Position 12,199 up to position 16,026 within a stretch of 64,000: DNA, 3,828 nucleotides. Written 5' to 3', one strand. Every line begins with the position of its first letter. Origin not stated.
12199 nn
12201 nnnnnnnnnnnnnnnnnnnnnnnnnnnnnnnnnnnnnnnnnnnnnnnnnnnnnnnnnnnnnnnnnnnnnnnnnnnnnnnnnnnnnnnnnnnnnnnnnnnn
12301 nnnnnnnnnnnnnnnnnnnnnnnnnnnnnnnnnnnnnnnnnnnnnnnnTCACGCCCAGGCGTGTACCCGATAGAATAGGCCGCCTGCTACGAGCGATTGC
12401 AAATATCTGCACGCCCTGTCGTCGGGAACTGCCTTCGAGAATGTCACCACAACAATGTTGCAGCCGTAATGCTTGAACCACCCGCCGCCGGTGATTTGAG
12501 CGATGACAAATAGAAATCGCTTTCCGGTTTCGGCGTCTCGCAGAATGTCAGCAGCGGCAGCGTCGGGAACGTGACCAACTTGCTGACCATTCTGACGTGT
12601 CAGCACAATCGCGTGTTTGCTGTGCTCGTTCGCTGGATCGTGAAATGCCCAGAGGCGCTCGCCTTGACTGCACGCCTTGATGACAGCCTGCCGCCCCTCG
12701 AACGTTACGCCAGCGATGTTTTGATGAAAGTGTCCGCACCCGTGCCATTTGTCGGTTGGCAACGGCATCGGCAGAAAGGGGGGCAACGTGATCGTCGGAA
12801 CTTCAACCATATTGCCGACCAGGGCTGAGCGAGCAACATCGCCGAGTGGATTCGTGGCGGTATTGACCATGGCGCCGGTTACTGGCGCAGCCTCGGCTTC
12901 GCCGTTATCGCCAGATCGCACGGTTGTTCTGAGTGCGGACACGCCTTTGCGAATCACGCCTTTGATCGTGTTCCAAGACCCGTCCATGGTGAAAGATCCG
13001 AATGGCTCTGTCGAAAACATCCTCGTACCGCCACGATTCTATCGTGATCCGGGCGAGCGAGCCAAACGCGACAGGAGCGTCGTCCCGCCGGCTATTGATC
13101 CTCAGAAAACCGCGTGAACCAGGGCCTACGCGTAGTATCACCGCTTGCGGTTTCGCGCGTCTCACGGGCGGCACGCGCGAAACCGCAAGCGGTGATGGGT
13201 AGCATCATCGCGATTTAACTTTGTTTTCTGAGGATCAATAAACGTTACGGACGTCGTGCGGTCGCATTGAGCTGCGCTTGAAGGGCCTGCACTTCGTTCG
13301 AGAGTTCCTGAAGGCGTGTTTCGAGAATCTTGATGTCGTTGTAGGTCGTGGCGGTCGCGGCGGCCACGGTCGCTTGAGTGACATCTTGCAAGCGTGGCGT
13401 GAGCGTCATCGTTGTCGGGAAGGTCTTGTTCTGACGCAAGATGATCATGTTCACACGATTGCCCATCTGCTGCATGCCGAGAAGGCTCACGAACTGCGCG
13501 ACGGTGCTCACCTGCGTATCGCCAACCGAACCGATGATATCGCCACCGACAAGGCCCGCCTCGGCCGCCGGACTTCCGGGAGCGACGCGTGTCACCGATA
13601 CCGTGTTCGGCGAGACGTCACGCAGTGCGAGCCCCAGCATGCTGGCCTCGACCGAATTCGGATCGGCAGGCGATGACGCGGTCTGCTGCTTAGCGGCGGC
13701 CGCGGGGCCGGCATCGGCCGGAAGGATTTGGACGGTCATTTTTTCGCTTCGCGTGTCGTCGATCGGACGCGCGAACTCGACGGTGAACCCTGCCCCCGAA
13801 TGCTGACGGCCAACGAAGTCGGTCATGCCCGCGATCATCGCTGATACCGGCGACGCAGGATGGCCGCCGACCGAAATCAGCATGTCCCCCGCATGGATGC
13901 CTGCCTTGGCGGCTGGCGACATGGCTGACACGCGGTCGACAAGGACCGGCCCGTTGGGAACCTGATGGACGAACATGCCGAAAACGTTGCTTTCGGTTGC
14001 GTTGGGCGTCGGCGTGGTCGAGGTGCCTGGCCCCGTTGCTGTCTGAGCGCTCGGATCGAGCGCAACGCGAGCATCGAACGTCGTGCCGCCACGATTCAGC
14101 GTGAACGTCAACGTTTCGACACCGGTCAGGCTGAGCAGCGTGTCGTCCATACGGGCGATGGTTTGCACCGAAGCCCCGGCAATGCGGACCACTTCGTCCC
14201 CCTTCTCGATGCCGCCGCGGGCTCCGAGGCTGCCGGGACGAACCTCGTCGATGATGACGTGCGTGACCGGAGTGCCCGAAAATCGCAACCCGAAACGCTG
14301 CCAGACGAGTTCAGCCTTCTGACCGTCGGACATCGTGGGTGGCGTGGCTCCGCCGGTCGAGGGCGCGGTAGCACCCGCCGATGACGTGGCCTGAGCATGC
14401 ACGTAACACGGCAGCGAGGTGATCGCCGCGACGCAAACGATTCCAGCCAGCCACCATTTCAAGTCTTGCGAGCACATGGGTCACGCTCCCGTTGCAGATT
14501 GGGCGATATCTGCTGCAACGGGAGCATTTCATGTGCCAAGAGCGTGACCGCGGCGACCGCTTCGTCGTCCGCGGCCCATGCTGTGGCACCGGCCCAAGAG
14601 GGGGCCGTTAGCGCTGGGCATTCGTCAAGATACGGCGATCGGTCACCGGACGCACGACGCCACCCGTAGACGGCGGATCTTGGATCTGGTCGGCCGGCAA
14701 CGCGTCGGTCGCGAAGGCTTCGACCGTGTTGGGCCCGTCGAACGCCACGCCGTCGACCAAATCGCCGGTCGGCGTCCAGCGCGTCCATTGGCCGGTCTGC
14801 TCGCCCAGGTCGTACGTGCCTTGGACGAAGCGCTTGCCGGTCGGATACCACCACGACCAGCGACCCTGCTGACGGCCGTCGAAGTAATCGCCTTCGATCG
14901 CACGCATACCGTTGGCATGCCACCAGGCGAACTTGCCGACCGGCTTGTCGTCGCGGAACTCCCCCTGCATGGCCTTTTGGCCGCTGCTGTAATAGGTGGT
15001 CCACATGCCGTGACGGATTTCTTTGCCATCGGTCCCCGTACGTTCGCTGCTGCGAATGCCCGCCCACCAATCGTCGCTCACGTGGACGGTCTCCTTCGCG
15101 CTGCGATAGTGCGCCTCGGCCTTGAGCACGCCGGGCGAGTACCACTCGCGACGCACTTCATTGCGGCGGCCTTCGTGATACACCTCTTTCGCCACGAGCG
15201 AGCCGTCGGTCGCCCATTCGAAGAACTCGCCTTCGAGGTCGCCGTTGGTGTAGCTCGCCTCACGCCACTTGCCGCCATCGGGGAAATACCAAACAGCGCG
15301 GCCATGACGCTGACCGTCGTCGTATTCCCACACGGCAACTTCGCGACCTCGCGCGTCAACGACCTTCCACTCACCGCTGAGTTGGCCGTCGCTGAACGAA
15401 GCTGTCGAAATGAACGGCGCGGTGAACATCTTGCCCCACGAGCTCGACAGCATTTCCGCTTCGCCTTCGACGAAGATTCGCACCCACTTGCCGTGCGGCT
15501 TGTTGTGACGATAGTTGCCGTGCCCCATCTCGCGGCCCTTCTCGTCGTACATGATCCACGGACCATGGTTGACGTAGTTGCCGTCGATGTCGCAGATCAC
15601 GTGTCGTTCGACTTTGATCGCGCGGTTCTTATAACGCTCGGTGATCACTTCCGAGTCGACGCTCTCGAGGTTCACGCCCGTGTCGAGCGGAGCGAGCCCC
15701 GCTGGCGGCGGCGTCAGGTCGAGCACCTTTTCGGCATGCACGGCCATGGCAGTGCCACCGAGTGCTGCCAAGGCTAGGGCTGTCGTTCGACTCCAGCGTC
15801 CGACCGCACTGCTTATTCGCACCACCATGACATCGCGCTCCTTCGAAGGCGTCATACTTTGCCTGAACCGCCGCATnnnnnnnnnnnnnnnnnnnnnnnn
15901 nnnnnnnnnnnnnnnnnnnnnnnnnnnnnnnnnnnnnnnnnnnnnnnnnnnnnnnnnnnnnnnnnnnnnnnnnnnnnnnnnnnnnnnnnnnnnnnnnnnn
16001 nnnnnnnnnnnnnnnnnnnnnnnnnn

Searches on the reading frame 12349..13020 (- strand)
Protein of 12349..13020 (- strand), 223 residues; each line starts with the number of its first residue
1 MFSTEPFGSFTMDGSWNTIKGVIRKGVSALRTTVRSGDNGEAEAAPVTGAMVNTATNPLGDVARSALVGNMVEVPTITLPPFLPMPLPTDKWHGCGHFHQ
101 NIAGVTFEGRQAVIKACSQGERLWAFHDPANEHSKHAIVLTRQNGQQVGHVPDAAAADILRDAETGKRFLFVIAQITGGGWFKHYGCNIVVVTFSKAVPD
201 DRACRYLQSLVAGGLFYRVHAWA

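Call 89: search_protein_families(library=pfam, proteins=[window:12349-13020:-], max_evalue=0.001)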
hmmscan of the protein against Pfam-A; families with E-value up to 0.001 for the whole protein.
window:12349-13020:- (223 aa): 1 family
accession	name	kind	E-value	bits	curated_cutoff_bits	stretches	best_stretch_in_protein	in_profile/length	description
PF08797.16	HIRAN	-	7.3e-06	26.2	24.7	1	96-159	2-62/96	HIRAN domain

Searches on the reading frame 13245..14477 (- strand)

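Call 89: search_protein_families(library=pfam, proteins=[window:13245-14477:-], max_evalue=0.001)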
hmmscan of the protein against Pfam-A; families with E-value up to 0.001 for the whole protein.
window:13245-14477:- (410 aa): 5 families
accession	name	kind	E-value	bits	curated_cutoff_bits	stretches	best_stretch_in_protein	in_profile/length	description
PF13180.12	PDZ_2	-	9.6e-24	83.9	27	2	280-352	2-73/80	PDZ domain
PF00595.29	PDZ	-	8.5e-23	81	23.2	3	167-212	13-61/81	PDZ domain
PF17820.7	PDZ_6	-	4.2e-22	78.1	27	3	295-341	2-47/54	PDZ domain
PF14685.13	PDZ_Tricorn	-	5.9e-05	23.4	25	0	185-214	29-60/88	Tricorn protease PDZ domain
PF11874.13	DUF3394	-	0.00027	21.1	28.2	0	166-203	112-148/181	Domain of unknown function (DUF3394)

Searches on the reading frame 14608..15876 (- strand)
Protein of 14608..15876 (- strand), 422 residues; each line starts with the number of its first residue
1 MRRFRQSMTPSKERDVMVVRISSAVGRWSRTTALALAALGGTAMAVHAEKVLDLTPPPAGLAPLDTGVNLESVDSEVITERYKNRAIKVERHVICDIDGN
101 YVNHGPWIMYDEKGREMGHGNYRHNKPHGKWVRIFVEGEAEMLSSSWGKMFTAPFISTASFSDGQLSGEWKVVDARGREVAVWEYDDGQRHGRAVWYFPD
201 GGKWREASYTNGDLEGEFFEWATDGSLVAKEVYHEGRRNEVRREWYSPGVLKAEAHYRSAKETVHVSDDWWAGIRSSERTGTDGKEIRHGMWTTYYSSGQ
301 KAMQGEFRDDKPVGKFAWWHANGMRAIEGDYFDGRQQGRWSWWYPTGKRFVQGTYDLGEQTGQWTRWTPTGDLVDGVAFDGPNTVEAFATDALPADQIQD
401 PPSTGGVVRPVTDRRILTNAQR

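Call 89: search_protein_families(library=pfam, proteins=[window:14608-15876:-], max_evalue=0.001)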
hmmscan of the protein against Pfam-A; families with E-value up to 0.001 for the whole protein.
window:14608-15876:- (422 aa): 1 family
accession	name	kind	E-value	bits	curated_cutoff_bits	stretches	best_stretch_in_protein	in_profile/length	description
PF07661.19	MORN_2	-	6.4e-16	57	29.6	0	336-356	1-21/22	MORN repeat variant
